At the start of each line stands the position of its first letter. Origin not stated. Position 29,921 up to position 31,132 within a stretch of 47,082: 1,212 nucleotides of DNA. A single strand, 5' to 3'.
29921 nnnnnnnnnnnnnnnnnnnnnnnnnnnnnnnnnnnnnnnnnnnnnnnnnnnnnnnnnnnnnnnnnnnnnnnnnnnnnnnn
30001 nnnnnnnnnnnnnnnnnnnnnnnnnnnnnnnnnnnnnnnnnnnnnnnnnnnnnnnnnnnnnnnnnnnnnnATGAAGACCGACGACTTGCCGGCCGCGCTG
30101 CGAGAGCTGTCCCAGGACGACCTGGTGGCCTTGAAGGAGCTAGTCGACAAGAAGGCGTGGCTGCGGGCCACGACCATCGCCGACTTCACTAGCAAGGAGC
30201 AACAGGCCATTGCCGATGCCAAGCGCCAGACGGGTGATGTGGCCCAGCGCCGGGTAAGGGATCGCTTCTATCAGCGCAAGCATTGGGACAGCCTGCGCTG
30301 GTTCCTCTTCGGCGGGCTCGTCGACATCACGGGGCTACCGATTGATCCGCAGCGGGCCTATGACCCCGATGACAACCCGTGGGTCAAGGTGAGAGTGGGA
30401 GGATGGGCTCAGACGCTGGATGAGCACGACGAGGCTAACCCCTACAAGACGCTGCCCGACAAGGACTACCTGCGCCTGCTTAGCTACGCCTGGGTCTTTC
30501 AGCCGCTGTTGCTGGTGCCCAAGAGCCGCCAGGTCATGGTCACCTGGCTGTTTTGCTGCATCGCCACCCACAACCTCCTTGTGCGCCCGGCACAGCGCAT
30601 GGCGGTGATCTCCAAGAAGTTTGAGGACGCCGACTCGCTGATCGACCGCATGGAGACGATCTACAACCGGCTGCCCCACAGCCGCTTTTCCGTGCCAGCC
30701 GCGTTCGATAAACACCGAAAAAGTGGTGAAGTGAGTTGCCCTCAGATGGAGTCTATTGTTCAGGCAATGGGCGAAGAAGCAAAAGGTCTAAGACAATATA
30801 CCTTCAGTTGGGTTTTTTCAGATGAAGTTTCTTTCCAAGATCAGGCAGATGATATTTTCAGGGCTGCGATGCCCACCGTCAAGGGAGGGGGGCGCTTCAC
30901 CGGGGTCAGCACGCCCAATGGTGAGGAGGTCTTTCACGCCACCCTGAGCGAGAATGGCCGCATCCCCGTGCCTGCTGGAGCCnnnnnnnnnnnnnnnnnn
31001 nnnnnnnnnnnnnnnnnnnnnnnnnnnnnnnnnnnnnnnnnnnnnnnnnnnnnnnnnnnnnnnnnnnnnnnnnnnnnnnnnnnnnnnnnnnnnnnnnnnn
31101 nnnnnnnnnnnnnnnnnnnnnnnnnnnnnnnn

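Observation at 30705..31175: Terminase large subunit split into ATPase and lid/nuclease ORFs by a spacer carrying its own SD-led 56-codon gene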

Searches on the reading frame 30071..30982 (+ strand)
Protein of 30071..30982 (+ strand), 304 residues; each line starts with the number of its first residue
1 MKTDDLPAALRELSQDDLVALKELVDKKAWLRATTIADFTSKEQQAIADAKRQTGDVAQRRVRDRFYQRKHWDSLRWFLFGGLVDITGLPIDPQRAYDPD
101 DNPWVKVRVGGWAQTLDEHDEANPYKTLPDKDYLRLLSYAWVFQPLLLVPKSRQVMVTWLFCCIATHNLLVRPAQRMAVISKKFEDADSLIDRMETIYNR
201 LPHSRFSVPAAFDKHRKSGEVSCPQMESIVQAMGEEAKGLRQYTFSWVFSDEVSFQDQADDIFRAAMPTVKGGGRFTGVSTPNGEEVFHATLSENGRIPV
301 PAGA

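Call 3: search_protein_families(library=pfam, proteins=[window:30071-30982:+], max_evalue=1)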
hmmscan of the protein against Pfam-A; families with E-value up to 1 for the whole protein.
window:30071-30982:+ (304 aa): 1 family
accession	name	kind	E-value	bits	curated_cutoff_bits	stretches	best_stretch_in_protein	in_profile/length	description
PF24071.1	Phage_zn_bind_3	-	0.077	13.3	27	1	203-225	22-42/46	Phage FDXHR zinc binding domain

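Call 5: search_protein_families(library=phrogs, proteins=[window:30071-30982:+], max_evalue=0.1)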
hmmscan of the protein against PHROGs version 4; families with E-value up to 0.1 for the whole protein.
window:30071-30982:+ (304 aa): 6 families
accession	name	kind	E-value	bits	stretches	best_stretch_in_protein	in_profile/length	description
phrog_2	-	head and packaging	2.4e-09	37.5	1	128-286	253-406/807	terminase large subunit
phrog_5989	-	head and packaging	0.0011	19.2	1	148-258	160-265/347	terminase large subunit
phrog_7579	-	head and packaging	0.028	14.6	1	152-288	25-153/239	terminase large subunit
phrog_19155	-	unknown function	0.032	15.1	1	61-82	5-25/48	-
phrog_3208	-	unknown function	0.084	14.2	0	131-177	17-66/83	-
phrog_18145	-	unknown function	0.088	13.8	0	25-60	46-81/136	-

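Call 6: search_solved_structures(query=window:30071-30982:+, max_evalue=10)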
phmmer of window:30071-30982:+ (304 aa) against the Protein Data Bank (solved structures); distinct sequences matched with E-value up to 10: 3.
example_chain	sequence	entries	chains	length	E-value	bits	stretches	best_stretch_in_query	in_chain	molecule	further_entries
3ezk_A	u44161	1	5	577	0.16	14.3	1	144-289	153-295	DNA packaging protein Gp17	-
9ki1_a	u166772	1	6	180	0.53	12.7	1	41-88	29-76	Baseplate protein gp48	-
5dn6_G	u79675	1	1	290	0.97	11.8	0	157-202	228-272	ATP synthase gamma chain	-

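Call 10: find_homologous_proteins(query=window:30071-30982:+)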
Query window:30071-30982:+ (304 aa): 90 proteins with E <= 0.001 among 2178 candidates.
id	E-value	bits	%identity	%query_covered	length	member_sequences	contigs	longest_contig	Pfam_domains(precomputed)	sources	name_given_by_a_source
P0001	1.9e-205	699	99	100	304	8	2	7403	-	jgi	-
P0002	7.0e-167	572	81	99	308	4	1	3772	-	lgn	-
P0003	8.9e-164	562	79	99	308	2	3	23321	-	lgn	-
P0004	2.7e-142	491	70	99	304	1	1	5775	-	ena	-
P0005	7.0e-137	474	67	99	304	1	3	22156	-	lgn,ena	-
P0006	3.5e-120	419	61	99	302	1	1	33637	-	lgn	-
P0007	2.8e-113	396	57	100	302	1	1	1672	-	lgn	-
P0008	5.3e-111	389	57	99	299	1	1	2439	-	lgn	-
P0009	1.3e-109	384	56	98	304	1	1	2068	-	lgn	-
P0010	1.9e-109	384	58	98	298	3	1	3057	-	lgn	-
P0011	5.0e-109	382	59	98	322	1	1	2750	-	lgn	-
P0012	1.0e-107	378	57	98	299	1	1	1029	-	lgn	-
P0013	1.2e-107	378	57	98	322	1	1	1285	-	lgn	-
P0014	1.4e-107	378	57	98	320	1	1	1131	-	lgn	-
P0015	2.3e-107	377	57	98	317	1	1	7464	-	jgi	-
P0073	3.6e-86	307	99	31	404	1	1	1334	PF14528.12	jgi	jgi:hypothetical protein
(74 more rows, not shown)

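Call 14: find_encoding_contigs(protein=P0073, flank=5000, max_places=3)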
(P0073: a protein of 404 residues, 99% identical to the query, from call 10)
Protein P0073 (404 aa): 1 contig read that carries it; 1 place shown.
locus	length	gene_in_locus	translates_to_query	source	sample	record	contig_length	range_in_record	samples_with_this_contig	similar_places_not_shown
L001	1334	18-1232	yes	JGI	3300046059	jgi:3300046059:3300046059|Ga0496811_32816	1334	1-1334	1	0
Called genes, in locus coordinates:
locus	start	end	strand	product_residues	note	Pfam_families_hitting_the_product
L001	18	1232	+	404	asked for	PF14528:LAGLIDADG_3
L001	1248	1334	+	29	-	?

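Call 15: find_encoding_contigs(protein=P0003, flank=6000, max_places=3)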
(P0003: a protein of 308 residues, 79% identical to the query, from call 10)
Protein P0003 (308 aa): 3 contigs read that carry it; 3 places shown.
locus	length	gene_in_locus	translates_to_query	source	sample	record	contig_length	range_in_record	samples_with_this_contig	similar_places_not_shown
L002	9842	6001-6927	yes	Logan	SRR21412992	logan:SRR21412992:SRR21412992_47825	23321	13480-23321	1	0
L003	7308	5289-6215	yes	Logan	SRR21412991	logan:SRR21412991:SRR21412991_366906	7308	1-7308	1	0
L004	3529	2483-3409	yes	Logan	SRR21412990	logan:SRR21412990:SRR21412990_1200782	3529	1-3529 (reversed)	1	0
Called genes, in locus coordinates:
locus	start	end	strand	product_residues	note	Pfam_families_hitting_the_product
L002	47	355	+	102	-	-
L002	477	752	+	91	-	-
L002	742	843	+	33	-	-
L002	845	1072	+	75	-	-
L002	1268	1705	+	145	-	-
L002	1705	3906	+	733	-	-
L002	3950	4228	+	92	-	-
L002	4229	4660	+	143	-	PF13392:HNH_3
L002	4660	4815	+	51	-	PF07878:RHH_5 (weak), PF01402:RHH_1 (weak)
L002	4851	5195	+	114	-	-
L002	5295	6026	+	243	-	-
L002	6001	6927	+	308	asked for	-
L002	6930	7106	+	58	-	-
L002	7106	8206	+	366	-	-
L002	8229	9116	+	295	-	-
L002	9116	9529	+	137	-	-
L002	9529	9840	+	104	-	?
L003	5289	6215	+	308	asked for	-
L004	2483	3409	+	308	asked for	-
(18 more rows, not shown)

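Call 16: find_encoding_contigs(protein=P0005, flank=6000, max_places=3)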
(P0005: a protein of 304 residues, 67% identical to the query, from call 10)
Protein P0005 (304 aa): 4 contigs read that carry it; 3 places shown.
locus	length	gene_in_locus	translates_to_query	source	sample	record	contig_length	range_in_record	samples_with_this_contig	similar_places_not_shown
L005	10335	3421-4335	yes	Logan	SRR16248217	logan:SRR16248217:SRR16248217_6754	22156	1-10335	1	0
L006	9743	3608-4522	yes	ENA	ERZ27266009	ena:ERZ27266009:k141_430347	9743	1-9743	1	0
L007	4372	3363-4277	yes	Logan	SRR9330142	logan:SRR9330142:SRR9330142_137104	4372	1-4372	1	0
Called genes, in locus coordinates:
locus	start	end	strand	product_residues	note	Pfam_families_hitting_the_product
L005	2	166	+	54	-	?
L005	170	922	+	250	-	-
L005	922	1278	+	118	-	-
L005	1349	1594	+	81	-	-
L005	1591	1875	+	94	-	-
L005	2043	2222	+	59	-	-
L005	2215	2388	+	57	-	-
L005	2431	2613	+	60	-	-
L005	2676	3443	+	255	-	-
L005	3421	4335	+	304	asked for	-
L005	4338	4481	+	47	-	-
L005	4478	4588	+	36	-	-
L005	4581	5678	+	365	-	-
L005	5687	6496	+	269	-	-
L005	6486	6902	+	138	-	-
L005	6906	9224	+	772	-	PF16510:P22_portal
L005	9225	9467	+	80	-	-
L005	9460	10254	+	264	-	-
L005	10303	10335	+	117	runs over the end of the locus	-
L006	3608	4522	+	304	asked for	-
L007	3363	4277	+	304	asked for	-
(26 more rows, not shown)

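Call 29: find_related_loci(query=A1, collection=viral_contigs, flank=4000)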
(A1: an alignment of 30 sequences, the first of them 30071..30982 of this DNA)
Query A1 (304 aa) in viral_contigs; peptide patterns used: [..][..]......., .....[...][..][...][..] (x = any residue, [..] = any of these).
119 stretches matched a pattern; 79 encode a relative of the query (tblastn E <= 1e-3); 79 distinct loci.
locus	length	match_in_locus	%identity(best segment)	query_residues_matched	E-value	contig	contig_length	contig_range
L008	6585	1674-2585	99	1-304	0e+0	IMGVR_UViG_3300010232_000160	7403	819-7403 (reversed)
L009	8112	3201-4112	100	1-304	0e+0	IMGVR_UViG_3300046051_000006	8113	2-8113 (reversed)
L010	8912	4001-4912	98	1-304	0e+0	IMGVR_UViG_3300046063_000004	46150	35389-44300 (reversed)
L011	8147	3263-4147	57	6-304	2e-107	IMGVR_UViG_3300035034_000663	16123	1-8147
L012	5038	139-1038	54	3-303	9e-107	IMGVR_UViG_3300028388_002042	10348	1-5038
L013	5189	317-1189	53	10-303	3e-102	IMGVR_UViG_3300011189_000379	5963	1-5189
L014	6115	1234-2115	51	6-303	2e-99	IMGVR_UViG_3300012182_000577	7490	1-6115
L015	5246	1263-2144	51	6-303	3e-99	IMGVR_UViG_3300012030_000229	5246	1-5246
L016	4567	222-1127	48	5-304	5e-86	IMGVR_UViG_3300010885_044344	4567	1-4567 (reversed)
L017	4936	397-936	40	109-289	2e-37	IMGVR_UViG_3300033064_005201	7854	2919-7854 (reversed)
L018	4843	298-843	38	102-289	7e-36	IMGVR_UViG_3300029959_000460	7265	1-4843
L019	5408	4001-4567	39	112-292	7e-35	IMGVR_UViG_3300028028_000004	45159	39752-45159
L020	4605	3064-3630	37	111-288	4e-35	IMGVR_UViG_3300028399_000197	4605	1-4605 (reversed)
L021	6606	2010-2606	35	111-298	1e-34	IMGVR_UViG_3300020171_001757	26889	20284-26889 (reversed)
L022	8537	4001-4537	41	115-288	9e-35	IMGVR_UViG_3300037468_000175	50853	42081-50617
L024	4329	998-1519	39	103-283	9e-35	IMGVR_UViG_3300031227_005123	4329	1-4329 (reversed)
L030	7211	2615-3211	35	111-298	8e-33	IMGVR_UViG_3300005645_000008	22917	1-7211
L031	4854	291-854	36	112-288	1e-32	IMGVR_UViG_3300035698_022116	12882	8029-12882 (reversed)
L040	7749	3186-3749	34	112-288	2e-30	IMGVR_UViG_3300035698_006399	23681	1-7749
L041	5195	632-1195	33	112-288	1e-29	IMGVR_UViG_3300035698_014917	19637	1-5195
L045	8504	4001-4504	34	112-283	6e-28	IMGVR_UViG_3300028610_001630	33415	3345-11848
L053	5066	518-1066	34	115-296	5e-25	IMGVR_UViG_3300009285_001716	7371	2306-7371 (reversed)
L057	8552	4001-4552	34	102-281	7e-22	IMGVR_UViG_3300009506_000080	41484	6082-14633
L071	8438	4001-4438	32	112-246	1e-18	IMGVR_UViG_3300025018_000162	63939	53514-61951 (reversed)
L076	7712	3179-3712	28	123-296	3e-14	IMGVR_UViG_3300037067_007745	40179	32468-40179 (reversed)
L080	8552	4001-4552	25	97-269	3e-12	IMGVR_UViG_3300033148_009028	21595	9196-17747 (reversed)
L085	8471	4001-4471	25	123-283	1e-9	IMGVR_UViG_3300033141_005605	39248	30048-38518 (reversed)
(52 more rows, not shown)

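Call 30: find_related_loci(query=A1, collection=genome_contigs, flank=4000)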
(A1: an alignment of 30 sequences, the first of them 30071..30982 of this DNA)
Query A1 (304 aa) in genome_contigs; peptide patterns used: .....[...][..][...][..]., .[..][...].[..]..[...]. (x = any residue, [..] = any of these).
50 stretches matched a pattern; 20 encode a relative of the query (tblastn E <= 1e-3); 20 distinct loci.
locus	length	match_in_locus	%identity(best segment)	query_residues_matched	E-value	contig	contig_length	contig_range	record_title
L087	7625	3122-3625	39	111-283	6e-35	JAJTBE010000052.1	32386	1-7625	MAG: Bacillota bacterium isolate MH_R1_1 k141_57853, whole genome shotgun sequence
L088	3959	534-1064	37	102-283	3e-33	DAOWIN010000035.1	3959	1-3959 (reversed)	MAG TPA_asm: Candidatus Omnitrophota bacterium isolate CSMAG_2044 CSMAG_2044_k141_635421_length_3959_cov_10.0000, whole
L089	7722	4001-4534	32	111-288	8e-23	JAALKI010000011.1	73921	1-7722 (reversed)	MAG: Nitrospirae bacterium isolate MH1_Bin19 NODE_122_length_73921_cov_73.430266, whole genome shotgun sequence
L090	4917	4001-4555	31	102-295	2e-22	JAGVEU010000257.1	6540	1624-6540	MAG: Calditrichaeota bacterium isolate DeMMO2_36 c_000000037079, whole genome shotgun sequence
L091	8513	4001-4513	34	129-303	4e-19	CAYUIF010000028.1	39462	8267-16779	MAG TPA_asm: uncultured Alphaproteobacteria bacterium isolate SRP278314_co1_92 genome assembly, contig: NODE_1297_length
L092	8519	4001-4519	31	129-302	7e-19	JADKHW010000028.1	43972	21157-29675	MAG: bacterium isolate Skiv_18-Q3-R9-52_BATAC.286 tig00028137-10-442930, whole genome shotgun sequence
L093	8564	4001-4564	29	112-303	6e-19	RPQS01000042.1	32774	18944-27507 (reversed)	MAG: candidate division KSB1 bacterium isolate metabat2.380 metabat2.380_Contig_542713, whole genome shotgun sequence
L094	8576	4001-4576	30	102-304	4e-18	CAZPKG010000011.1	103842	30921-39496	MAG TPA_asm: uncultured Alphaproteobacteria bacterium isolate binchicken_co199_20 genome assembly, contig: NODE_261_leng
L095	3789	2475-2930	34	129-284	2e-17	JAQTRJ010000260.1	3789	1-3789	MAG: bacterium isolate STB_160 NODE_88174_length_3789_cov_1.981431_Sandtown_B, whole genome shotgun sequence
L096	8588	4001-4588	29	101-303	4e-17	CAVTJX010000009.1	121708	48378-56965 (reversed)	MAG: uncultured bacterium isolate MFD05674.bin.2.33 genome assembly, contig: contig_13324, whole genome shotgun sequence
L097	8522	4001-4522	32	112-295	7e-17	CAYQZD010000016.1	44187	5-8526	MAG TPA_asm: uncultured bacterium isolate SRP167671_co1_177 genome assembly, contig: NODE_931_length_44187_cov_7.240982,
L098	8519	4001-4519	32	129-303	6e-17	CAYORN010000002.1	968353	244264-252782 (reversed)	MAG TPA_asm: uncultured Alphaproteobacteria bacterium isolate SRP302447_co2_208 genome assembly, contig: NODE_10_length_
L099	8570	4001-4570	28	102-300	2e-16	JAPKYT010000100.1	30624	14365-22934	MAG: bacterium isolate LacPavin_0920_SED4_MAG_61_11 LacPavin_0920_SED4_scaffold_843419, whole genome shotgun sequence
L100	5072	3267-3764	30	128-296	7e-16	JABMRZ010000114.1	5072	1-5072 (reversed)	MAG: Candidatus Tariuqbacter arcticus isolate bin.685 k141_1588268, whole genome shotgun sequence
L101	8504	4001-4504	28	119-290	4e-15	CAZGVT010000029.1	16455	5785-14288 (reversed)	MAG TPA_asm: uncultured Alphaproteobacteria bacterium isolate binchicken_co16_333 genome assembly, contig: NODE_5895_len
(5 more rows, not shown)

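Call 47: predict_structure(alignment_id=A1)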
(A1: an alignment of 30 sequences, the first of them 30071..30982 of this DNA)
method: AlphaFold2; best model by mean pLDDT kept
length: 304 residues; sequences in the alignment: 30
mean_pLDDT: 87.8   pTM: 0.87
mean pLDDT of the five models: 87.8, 87.6, 86.8, 85.2, 83.8
residues with pLDDT >= 90: 193; 70-90: 81; 50-70: 23; < 50: 7
segments of 3 or more residues with pLDDT < 50: 300-304
pLDDT, mean of each block of 10 residues (from residue 1): 67 88 94 97 98 96 95 98 91 90 92 93 94 94 88 84 98 95 93 96 95 88 96 83 86 81 82 86 61 55 40
secondary structure, 60 per line:
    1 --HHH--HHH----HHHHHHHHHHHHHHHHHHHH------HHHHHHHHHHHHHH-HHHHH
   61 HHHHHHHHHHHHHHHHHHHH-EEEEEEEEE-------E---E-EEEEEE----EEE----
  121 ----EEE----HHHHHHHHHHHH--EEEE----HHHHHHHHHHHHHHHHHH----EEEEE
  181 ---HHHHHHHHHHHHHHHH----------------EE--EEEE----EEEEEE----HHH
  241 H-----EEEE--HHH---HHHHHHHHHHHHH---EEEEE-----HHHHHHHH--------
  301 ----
elements in order: H15-34 H41-54 H56-80 E82-90 E104-109 E114-116 E125-127 H132-143 E146-149 H154-171 E176-180 H184-199 E220-223 E228-233 H238-241 E247-250 H259-271 E275-279 H285-292

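Call 50: fold_search(model_id=the predicted structure, library=pdb)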
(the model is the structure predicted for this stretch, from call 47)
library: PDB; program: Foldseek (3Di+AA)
matches with E <= 10: 1003; with E <= 0.001: 20
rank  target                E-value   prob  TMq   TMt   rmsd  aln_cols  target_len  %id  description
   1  3cpe                  5.4e-10  1.00  0.50  0.29   2.7       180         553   16  Crystal Structure of T4 gp17 (released 2009-01-13)
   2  2o0j                  8.2e-10  1.00  0.53  0.45   2.6       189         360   18  T4 gp17 ATPase domain mutant complexed with ADP (released 2007-04-03)
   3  2o0h                  8.7e-10  1.00  0.53  0.45   2.8       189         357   17  T4 gp17 ATPase domain mutant complexed with ATP (released 2007-04-03)
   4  3ezk_A                1.6e-09  1.00  0.50  0.29   2.7       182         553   17  Bacteriophage T4 gp17 motor assembly based on crystal structures and cryo-EM reconstructions (released 2009-01-13)
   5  7ks4                  2.2e-06  1.00  0.38  0.45   4.5       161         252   19  Thermus Phage P74-26 Large Terminase ATPase domain with partially bound ADP (released 2021-05-05)
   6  4znj                  3.6e-06  1.00  0.38  0.45   4.5       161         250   19  Thermus Phage P74-26 Large Terminase ATPase domain mutant R139A (I 2 3 space group) (released 2015-07-08)
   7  4bij_A                4.3e-06  1.00  0.49  0.33   3.9       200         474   12  Threading model of T7 large terminase (released 2013-05-08)
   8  4bil_A                4.3e-06  1.00  0.49  0.33   3.9       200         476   12  Threading model of the T7 large terminase within the gp8gp19 complex (released 2013-05-08)
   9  4znk                  7.3e-06  1.00  0.37  0.43   4.5       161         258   19  Thermus Phage P74-26 Large Terminase ATPase domain from (P 32 2 1 space group) (released 2015-07-08)
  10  4zni                  8.2e-06  1.00  0.36  0.43   4.9       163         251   18  Thermus Phage P74-26 Large Terminase ATPase domain (I 2 3 space group) (released 2015-07-08)
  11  4znl_A                1.2e-05  1.00  0.38  0.45   4.4       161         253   19  Thermus Phage P74-26 Large Terminase ATPase domain bound to ADP Beryllium Fluoride (released 2015-07-08)
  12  6z6d                  1.9e-05  1.00  0.42  0.28   3.8       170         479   12  Crystal structure of the HK97 bacteriophage large terminase (released 2021-06-09)
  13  4znl_B                2.4e-05  1.00  0.38  0.45   4.4       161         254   19  Thermus Phage P74-26 Large Terminase ATPase domain bound to ADP Beryllium Fluoride (released 2015-07-08)
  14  5oe8_B                1.5e-04  1.00  0.35  0.27   5.0       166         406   13  Structure of large terminase from the thermophilic bacteriophage D6E (Crystal form 2) (released 2017-10-11)
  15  8dgc_E                1.6e-04  1.00  0.38  0.23   4.3       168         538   16  Avs3 bound to phage PhiV-1 terminase (released 2022-08-03)
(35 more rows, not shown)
